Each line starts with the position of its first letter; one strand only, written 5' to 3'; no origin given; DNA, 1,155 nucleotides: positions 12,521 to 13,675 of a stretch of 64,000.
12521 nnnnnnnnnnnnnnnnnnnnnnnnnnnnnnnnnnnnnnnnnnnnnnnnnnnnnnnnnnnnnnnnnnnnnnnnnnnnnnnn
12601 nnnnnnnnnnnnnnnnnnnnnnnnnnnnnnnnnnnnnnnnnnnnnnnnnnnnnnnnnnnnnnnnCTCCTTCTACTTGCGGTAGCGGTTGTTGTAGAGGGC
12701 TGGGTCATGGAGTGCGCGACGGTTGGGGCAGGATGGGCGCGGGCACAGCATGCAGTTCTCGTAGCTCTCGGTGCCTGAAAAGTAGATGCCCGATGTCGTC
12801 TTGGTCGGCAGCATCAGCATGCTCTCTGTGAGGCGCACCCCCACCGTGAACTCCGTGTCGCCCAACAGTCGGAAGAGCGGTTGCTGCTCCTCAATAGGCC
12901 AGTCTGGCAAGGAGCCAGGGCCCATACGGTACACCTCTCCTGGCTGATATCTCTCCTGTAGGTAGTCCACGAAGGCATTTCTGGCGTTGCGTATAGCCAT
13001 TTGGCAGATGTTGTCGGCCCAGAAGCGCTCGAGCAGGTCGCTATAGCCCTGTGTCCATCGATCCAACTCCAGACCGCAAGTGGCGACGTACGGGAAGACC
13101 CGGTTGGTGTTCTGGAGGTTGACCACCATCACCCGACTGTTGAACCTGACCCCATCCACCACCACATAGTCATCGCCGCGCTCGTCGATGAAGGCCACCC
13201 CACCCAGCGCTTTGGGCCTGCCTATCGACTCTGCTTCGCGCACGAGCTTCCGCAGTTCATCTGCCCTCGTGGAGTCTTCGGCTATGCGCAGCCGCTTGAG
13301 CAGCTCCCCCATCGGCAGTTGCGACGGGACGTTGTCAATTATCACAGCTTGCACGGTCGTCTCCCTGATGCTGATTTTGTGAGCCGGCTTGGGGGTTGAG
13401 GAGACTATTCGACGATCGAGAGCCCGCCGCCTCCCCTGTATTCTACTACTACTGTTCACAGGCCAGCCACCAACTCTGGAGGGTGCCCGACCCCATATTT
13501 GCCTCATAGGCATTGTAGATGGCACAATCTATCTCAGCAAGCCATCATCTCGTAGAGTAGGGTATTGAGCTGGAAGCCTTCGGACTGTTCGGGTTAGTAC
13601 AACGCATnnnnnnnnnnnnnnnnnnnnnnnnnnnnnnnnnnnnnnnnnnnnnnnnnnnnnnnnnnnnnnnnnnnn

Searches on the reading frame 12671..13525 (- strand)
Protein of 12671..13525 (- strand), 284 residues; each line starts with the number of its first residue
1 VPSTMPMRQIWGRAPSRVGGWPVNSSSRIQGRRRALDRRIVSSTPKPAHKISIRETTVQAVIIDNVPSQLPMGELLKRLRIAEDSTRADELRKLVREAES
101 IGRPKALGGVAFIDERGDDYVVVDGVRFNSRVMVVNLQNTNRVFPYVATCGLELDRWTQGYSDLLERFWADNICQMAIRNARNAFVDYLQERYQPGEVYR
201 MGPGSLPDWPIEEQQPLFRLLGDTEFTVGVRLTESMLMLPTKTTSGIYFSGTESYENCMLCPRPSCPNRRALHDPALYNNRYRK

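Call 49: search_protein_families(library=pfam, proteins=[window:12671-13525:-], max_evalue=0.00001)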
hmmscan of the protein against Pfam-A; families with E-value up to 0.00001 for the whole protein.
window:12671-13525:- (284 aa): 1 family
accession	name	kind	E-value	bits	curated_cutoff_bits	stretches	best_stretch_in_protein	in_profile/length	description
PF02965.22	Met_synt_B12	-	6.9e-08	32.7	25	1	187-254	189-252/273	Vitamin B12 dependent methionine synthase, activation domain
